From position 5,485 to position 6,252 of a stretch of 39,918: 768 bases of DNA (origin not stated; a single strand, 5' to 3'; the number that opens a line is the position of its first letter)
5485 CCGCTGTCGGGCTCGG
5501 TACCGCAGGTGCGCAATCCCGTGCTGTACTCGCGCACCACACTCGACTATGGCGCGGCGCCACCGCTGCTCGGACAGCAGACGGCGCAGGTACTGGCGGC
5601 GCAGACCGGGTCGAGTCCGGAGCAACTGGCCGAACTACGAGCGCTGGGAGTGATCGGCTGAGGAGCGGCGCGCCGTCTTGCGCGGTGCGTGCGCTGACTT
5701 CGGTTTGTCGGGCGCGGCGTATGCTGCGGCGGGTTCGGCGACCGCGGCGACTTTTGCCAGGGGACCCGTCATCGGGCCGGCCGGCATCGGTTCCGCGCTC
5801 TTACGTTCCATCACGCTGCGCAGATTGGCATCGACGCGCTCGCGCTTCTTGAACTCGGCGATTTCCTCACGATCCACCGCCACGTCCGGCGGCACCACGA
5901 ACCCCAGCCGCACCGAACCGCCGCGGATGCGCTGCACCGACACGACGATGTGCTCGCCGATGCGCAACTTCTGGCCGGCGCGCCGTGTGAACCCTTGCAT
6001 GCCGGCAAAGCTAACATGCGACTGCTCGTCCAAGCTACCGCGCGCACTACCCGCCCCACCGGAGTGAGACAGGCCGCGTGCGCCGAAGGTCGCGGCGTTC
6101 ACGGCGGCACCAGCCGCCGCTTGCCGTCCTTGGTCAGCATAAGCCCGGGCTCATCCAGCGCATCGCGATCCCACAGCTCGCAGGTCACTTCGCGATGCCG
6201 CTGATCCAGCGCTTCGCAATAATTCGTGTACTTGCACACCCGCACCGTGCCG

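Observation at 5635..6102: CsrA-family paralog with a long low-complexity tail as the last gene of a catabolic operon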

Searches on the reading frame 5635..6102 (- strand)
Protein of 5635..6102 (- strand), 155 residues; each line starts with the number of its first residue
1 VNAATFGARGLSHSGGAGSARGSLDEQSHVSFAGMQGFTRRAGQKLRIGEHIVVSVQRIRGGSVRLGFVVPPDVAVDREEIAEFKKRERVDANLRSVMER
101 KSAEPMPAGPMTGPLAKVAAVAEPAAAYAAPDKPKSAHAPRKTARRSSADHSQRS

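Call 3: search_protein_families(library=pfam, proteins=[window:5635-6102:-], max_evalue=0.01)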
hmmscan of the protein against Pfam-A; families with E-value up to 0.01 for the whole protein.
window:5635-6102:- (155 aa): 1 family
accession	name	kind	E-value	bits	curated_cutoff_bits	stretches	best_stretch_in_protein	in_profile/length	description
PF02599.21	CsrA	-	1.9e-12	47.4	27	1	38-83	4-49/53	Global regulator protein family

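Call 4: search_protein_families(library=ncbifam, proteins=[window:5635-6102:-], max_evalue=0.01)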
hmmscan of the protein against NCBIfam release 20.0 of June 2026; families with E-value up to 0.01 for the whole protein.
window:5635-6102:- (155 aa): 3 families
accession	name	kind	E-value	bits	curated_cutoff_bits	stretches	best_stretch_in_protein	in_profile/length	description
NF002469.0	PRK01712.1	equivalog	1.1e-09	38.2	73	1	38-88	4-54/65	carbon storage regulator CsrA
TIGR00202.1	csrA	equivalog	1.9e-09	37.5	70.1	1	38-95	4-61/69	carbon storage regulator CsrA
NF001844.0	PRK00568.1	equivalog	3.1e-05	24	106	1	39-83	5-49/76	carbon storage regulator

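Call 9: find_homologous_proteins(query=window:5635-6102:-, max_evalue=0.001)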
Query window:5635-6102:- (155 aa): 22 proteins with E <= 0.001 among 188 candidates.
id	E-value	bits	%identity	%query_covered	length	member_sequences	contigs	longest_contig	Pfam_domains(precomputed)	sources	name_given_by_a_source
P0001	5.0e-91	320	99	100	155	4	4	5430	PF02599.22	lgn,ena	-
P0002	4.2e-33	132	64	77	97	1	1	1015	PF02599.22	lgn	-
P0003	6.3e-33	132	88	48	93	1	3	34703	PF02599.22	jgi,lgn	-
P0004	6.6e-26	109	81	43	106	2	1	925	PF02599.22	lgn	-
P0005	7.6e-26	109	71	54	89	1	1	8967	PF02599.22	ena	-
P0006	1.4e-22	98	67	54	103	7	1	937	PF02599.22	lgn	-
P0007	1.5e-22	98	74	43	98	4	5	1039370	PF02599.22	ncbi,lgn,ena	-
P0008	4.6e-22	97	72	44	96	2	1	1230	PF02599.22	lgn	-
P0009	2.0e-21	95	53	75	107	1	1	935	PF02599.22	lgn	-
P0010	2.1e-21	94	67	50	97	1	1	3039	PF02599.22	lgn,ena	-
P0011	9.2e-21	92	70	45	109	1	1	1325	PF02599.22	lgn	-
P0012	1.2e-20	92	56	73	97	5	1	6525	PF02599.22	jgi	jgi:carbon storage regulator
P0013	2.4e-19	88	75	39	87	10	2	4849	PF02599.22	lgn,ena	-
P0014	1.9e-18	85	52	75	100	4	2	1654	PF02599.22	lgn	-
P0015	3.7e-18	84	47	68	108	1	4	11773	PF02599.22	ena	-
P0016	6.6e-18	83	70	39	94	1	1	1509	PF02599.22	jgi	jgi:carbon storage regulator CsrA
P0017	3.1e-17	81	53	65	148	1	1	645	PF02599.22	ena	-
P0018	2.2e-16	78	67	39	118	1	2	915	PF02599.22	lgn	-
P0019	2.3e-16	78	65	39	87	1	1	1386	PF02599.22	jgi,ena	-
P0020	3.8e-16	77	49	59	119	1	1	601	PF02599.22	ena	-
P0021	1.7e-15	75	66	39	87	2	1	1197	PF02599.22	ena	-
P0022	2.6e-12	65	66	32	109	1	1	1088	PF02599.22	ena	-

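Call 12: find_encoding_contigs(protein=P0007, flank=10000, max_places=4)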
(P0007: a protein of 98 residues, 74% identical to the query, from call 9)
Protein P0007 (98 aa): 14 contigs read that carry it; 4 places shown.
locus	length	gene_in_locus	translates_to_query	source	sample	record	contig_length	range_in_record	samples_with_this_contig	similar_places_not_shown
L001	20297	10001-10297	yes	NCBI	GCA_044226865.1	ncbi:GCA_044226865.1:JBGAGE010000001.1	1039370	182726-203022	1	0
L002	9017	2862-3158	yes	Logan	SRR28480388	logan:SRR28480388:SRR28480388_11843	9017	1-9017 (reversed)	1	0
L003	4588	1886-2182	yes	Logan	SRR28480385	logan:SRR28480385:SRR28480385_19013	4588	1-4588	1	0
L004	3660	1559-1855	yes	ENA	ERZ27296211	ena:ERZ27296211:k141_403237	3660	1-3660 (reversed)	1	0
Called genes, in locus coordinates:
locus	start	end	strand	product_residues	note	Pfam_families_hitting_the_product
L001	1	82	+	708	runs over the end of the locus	PF02775:TPP_enzyme_C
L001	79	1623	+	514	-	PF01558:POR, PF20169:DUF6537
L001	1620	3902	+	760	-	PF01494:FAD_binding_3, PF00724:Oxidored_FMN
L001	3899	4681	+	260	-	PF00106:adh_short, PF08659:KR, PF13561:adh_short_C2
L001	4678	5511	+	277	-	PF00378:ECH_1, PF16113:ECH_2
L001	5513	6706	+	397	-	PF02771:Acyl-CoA_dh_N, PF02770:Acyl-CoA_dh_M, PF00441:Acyl-CoA_dh_1, PF08028:Acyl-CoA_dh_2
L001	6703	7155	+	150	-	PF01042:Ribonuc_L-PSP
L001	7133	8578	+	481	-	PF00724:Oxidored_FMN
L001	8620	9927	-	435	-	PF07690:MFS_1, PF00083:Sugar_tr, PF05631:MFS_5 (faint), PF06779:MFS_4, PF07690:MFS_1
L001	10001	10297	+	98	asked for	PF02599:CsrA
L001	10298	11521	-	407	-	PF02515:CoA_transf_3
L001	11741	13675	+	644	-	PF14321:DUF4382, PF18914:DUF5666 (faint)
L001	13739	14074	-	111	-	-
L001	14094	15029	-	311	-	PF00135:COesterase, PF20434:BD-FAE, PF07859:Abhydrolase_3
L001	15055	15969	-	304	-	PF00491:Arginase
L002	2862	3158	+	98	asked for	PF02599:CsrA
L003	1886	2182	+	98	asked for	PF02599:CsrA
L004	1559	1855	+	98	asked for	PF02599:CsrA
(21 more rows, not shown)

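Call 13: find_encoding_contigs(protein=P0003, flank=10000, max_places=3)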
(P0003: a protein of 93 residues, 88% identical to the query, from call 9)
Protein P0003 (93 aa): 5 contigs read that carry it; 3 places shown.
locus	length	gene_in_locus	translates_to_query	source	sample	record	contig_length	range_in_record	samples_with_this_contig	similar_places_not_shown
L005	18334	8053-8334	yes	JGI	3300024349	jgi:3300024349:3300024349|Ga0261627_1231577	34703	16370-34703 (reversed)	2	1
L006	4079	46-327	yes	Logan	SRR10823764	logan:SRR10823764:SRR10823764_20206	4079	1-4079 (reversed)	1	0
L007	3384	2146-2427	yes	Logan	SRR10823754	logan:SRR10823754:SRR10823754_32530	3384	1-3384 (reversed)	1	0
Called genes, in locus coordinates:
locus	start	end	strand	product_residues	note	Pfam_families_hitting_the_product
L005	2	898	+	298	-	?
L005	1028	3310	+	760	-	PF01494:FAD_binding_3, PF00724:Oxidored_FMN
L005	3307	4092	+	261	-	PF00106:adh_short, PF08659:KR, PF13561:adh_short_C2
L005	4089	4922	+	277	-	PF00378:ECH_1, PF16113:ECH_2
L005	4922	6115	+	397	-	PF02771:Acyl-CoA_dh_N, PF02770:Acyl-CoA_dh_M, PF00441:Acyl-CoA_dh_1, PF08028:Acyl-CoA_dh_2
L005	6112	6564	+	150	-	PF01042:Ribonuc_L-PSP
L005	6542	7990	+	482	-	PF00724:Oxidored_FMN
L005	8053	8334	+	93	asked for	PF02599:CsrA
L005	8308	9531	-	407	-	PF02515:CoA_transf_3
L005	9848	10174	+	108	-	PF13560:HTH_31, PF12844:HTH_19 (weak), PF01381:HTH_3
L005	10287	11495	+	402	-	PF04326:SLFN_AlbA_2, PF13749:HATPase_c_4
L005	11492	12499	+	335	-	PF01656:CbiA, PF09140:MipZ (faint), PF13614:AAA_31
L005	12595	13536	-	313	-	PF00135:COesterase, PF20434:BD-FAE, PF07859:Abhydrolase_3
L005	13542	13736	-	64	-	PF11127:YgaP-like_TM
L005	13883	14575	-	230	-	PF00027:cNMP_binding, PF13545:HTH_Crp_2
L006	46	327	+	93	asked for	PF02599:CsrA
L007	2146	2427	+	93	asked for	PF02599:CsrA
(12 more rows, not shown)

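Call 14: find_related_loci(query=A1, collection=genome_contigs, flank=10000)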
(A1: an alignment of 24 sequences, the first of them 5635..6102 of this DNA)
Query A1 (155 aa) in genome_contigs; peptide patterns used: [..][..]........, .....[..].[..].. (x = any residue, [..] = any of these).
144 stretches matched a pattern; 104 encode a relative of the query (tblastn E <= 1e-3); the best 80 are kept; 80 distinct loci.
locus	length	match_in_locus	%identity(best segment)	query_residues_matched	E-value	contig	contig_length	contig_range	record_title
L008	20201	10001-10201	81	35-101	2e-29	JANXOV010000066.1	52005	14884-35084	MAG: Proteobacteria bacterium isolate GL140_1_concoct_66 GL140_1_k141_842453, whole genome shotgun sequence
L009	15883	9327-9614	53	35-150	4e-26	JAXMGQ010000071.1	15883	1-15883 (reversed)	MAG: Steroidobacteraceae bacterium isolate STL-PRO117 C4.126.fa-71, whole genome shotgun sequence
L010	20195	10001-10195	75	35-99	1e-25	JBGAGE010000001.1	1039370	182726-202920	MAG: Steroidobacteraceae bacterium isolate MAG_MBR_H125.20 MBRH125-20_opera_contig_20, whole genome shotgun sequence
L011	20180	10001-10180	75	35-94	2e-25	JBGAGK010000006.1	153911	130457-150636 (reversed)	MAG: Steroidobacteraceae bacterium isolate MAG_MBR_H125.3 MBRH125-3_opera_contig_608, whole genome shotgun sequence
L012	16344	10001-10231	65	20-99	2e-25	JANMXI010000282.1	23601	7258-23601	MAG: Pseudomonadota bacterium isolate OTE_88_metabat_125 OTE_88_k141_4217921, whole genome shotgun sequence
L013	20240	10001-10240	48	12-92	1e-15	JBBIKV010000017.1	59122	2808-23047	MAG: Nevskiaceae bacterium isolate CYS170214_bin_194 NODE_464_length_59122_cov_6.337227, whole genome shotgun sequence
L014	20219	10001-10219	51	14-89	4e-15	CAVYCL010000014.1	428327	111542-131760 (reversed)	MAG: uncultured Gammaproteobacteria bacterium isolate MFD04540.bin.2.28 genome assembly, contig: contig_6564, whole geno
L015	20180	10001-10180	58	35-94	1e-14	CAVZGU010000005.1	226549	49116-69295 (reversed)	MAG: uncultured Gammaproteobacteria bacterium isolate MFD00991.bin.2.78 genome assembly, contig: contig_29394, whole gen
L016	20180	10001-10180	58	35-94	1e-14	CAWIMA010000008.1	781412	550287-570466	MAG: uncultured Gammaproteobacteria bacterium isolate MFD05377.bin.2.12 genome assembly, contig: contig_44548, whole gen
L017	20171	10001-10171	56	33-89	2e-14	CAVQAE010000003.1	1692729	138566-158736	MAG: uncultured Gammaproteobacteria bacterium isolate MFD09286.bin.1.248 genome assembly, contig: contig_24210, whole ge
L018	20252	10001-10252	45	6-89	3e-14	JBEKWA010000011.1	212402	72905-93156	MAG: Steroidobacteraceae bacterium isolate SPRUCE 617 SPRUCE_617_11, whole genome shotgun sequence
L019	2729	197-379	54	29-89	3e-14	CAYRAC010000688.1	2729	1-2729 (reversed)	MAG TPA_asm: uncultured Steroidobacteraceae bacterium isolate binchicken_co162_183 genome assembly, contig: NODE_131195_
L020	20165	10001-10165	58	35-89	3e-14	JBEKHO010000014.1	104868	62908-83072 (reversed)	MAG: Steroidobacteraceae bacterium isolate SPRUCE 279 SPRUCE_279_14, whole genome shotgun sequence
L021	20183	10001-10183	56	34-96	3e-14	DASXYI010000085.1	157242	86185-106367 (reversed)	MAG TPA_asm: Steroidobacteraceae bacterium isolate SMAG_U4820 k141_4757993, whole genome shotgun sequence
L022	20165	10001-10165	56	35-89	4e-14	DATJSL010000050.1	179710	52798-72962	MAG TPA_asm: Steroidobacteraceae bacterium isolate SMAG_U14992 k141_3514600, whole genome shotgun sequence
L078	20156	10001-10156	52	38-89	4e-12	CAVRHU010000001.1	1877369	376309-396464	MAG: uncultured Gammaproteobacteria bacterium isolate MFD05705.bin.1.16 genome assembly, contig: contig_30907, whole gen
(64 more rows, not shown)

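Call 23: search_protein_families(library=pfam, proteins=[L017:7240-9873:+, L017:6951-7391:+, L017:10377-10904:+, L017:5477-6895:-, L078:7641-9890:+, L078:10274-10798:+], max_evalue=0.001)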
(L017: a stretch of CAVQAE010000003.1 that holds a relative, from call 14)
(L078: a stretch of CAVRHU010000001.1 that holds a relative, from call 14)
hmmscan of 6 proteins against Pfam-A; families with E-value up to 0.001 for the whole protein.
L017:7240-9873:+ (877 aa): 3 families
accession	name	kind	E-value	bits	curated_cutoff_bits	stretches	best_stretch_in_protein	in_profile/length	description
PF00563.25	EAL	-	1.2e-57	195.4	31.3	1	601-838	2-236/236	EAL domain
PF00990.26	GGDEF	-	2e-24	86.6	23.8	1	424-579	1-161/161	Diguanylate cyclase, GGDEF domain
PF01590.32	GAF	-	5.6e-06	27.4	22.4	1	299-420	6-131/133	GAF domain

L017:6951-7391:+ (146 aa): 0 families

L017:10377-10904:+ (175 aa): 2 families
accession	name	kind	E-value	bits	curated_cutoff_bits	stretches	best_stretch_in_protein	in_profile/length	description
PF00578.27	AhpC-TSA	-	3e-07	30.8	26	1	8-135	5-123/124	AhpC/TSA family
PF08534.16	Redoxin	-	3.6e-06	27.3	26.6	1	19-137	17-132/148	Redoxin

L017:5477-6895:- (472 aa): 1 family
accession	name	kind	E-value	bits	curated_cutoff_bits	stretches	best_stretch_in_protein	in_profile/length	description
PF01554.23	MatE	-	2.3e-33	115.6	24.9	2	257-416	5-158/161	MatE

L078:7641-9890:+ (749 aa): 2 families
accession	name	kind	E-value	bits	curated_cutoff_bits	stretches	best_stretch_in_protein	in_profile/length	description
PF00563.25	EAL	-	5.6e-59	199.8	31.3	1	480-715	3-235/236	EAL domain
PF00990.26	GGDEF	-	1.1e-23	84.2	23.8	1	303-457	1-161/161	Diguanylate cyclase, GGDEF domain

L078:10274-10798:+ (174 aa): 2 families
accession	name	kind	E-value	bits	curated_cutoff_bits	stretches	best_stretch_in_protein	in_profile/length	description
PF00578.27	AhpC-TSA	-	7.6e-07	29.6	26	1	13-141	4-123/124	AhpC/TSA family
PF08534.16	Redoxin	-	0.00026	21.2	26.6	1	26-146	18-135/148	Redoxin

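Call 45: find_encoding_contigs(protein=P0015, flank=8000, max_places=4)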
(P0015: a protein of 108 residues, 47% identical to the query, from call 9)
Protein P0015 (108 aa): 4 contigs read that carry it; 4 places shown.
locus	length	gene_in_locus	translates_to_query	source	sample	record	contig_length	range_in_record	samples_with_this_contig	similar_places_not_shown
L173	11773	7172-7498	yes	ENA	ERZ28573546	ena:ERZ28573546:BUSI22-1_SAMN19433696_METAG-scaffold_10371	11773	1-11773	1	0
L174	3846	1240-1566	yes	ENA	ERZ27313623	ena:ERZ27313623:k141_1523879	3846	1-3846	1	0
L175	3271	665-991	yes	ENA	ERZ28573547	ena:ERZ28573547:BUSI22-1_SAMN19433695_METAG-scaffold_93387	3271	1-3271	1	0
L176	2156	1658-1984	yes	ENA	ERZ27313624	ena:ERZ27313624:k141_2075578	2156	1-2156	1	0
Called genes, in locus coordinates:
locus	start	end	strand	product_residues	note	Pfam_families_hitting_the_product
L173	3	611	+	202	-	?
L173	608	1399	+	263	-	PF00106:adh_short, PF08659:KR, PF13561:adh_short_C2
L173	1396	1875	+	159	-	PF12802:MarR_2, PF01047:MarR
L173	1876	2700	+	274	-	PF00378:ECH_1, PF16113:ECH_2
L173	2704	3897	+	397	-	PF02771:Acyl-CoA_dh_N, PF02770:Acyl-CoA_dh_M, PF00441:Acyl-CoA_dh_1, PF08028:Acyl-CoA_dh_2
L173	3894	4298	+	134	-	PF01042:Ribonuc_L-PSP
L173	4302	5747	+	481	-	PF00724:Oxidored_FMN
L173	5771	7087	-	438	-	PF00083:Sugar_tr, PF07690:MFS_1, PF06779:MFS_4 (weak), PF07690:MFS_1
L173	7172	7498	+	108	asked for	PF02599:CsrA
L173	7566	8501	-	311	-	PF00135:COesterase, PF20434:BD-FAE, PF07859:Abhydrolase_3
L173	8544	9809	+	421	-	PF00890:FAD_binding_2 (weak), PF01266:DAO, PF01494:FAD_binding_3 (faint), PF01593:Amino_oxidase (faint), PF03486:HI0933_like (faint), PF07992:Pyr_redox_2 (faint), PF13450:NAD_binding_8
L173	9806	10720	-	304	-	PF00491:Arginase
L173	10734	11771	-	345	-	?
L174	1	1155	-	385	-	?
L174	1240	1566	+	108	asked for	PF02599:CsrA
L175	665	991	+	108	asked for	PF02599:CsrA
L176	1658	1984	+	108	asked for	PF02599:CsrA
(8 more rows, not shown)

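Call 46: find_encoding_contigs(protein=P0005, flank=8000, max_places=2)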
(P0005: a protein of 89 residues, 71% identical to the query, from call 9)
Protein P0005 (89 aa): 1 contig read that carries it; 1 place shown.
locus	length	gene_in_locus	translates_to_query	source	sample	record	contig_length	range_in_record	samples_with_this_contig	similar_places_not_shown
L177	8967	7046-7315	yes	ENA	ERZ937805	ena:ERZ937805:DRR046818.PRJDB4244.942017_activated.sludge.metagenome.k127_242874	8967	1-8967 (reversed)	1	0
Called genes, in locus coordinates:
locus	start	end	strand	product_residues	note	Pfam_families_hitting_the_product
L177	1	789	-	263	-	?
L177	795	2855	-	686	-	PF07715:Plug, PF00593:TonB_dep_Rec_b-barrel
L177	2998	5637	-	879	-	PF05729:NACHT (weak), PF25873:WHD_MalT, PF17874:TPR_MalT (weak), PF00196:GerE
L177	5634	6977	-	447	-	PF00083:Sugar_tr, PF07690:MFS_1, PF06779:MFS_4, PF07690:MFS_1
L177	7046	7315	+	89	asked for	PF02599:CsrA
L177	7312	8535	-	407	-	PF02515:CoA_transf_3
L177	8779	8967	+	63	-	?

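Call 68: search_protein_families(library=pfam, proteins=[P0017, P0006, P0015], max_evalue=1)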
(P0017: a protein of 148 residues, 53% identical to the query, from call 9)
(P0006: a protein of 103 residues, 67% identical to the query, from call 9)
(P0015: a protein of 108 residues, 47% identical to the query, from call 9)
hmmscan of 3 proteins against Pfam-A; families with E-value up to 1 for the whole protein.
P0017 (148 aa): 3 families
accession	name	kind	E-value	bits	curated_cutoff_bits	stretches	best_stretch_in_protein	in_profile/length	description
PF02599.21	CsrA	-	1.8e-15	57.1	27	1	3-51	3-51/53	Global regulator protein family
PF02095.21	Extensin_1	-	0.022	15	105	1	96-138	28-70/171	Extensin-like protein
PF20694.2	TRADD-like_N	-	0.2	11.9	23.7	1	14-41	17-43/69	TRADD-like N-terminal domain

P0006 (103 aa): 1 family
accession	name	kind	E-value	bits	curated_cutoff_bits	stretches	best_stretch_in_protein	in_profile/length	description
PF02599.21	CsrA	-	7.6e-15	55.1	27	1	1-51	1-51/53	Global regulator protein family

P0015 (108 aa): 3 families
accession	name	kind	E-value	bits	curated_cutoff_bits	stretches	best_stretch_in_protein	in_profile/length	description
PF02599.21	CsrA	-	2.4e-13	50.2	27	1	3-51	3-51/53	Global regulator protein family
PF20694.2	TRADD-like_N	-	0.0085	16.3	23.7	1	10-42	13-44/69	TRADD-like N-terminal domain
PF02287.20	Dehydratase_SU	-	0.17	12.5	25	0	28-64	35-72/133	Dehydratase small subunit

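Call 73: search_protein_families(library=pfam, proteins=[L008:4740-5873:-, L008:5870-6535:-, L008:6551-7666:-, L008:7623-8207:-, L008:8587-9903:-], max_evalue=0.001)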
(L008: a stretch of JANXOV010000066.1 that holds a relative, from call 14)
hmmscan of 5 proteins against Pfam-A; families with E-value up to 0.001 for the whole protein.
L008:4740-5873:- (377 aa): 3 families
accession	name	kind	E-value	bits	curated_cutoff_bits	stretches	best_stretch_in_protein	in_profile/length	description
PF12698.13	ABC2_membrane_3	-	7.7e-39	134.2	31.6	1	41-368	3-346/347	ABC-2 family transporter protein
PF01061.29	ABC2_membrane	-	3.6e-31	108.8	26.9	1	180-339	47-209/211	ABC-2 type transporter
PF12679.13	ABC2_membrane_2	-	8.1e-15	55.3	27.2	1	26-317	2-209/283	ABC-2 family transporter protein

L008:5870-6535:- (221 aa): 3 families
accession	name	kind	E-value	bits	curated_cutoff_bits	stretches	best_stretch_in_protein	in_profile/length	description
PF00005.33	ABC_tran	-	2.2e-33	116.2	25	1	21-163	1-137/137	ABC transporter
PF13304.12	AAA_21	-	1.2e-13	52.3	27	2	136-193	239-299/304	AAA domain, putative AbiEii toxin, Type IV TA system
PF02463.25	SMC_N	-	3.5e-05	23.8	40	1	32-202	25-207/220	RecF/RecN/SMC N terminal domain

L008:6551-7666:- (371 aa): 2 families
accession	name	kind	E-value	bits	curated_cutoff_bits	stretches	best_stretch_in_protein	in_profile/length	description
PF08541.16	ACP_syn_III_C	-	1.8e-18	66.9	26.6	1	280-354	3-77/90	3-Oxoacyl-[acyl-carrier-protein (ACP)] synthase III C terminal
PF08545.16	ACP_syn_III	-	2.2e-07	31.1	24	1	144-224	2-75/80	3-Oxoacyl-[acyl-carrier-protein (ACP)] synthase III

L008:7623-8207:- (194 aa): 0 families

L008:8587-9903:- (438 aa): 3 families
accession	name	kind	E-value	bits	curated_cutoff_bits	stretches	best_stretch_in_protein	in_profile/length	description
PF07690.21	MFS_1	-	2.7e-48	165.1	33.4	2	29-337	4-286/347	Major Facilitator Superfamily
PF00083.30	Sugar_tr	-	1.1e-25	91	22.3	1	57-422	47-431/452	Sugar (and other) transporter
PF06779.20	MFS_4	-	7.5e-09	35.8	26.3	1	45-200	17-175/364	Uncharacterised MFS-type transporter YbfB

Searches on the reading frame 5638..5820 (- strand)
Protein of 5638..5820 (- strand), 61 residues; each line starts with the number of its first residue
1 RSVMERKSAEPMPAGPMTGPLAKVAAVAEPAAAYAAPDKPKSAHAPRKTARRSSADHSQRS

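Call 68: search_protein_families(library=pfam, proteins=[window:5638-5820:-], max_evalue=1)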
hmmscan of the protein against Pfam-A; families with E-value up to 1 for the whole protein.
seq(61 aa): 0 families
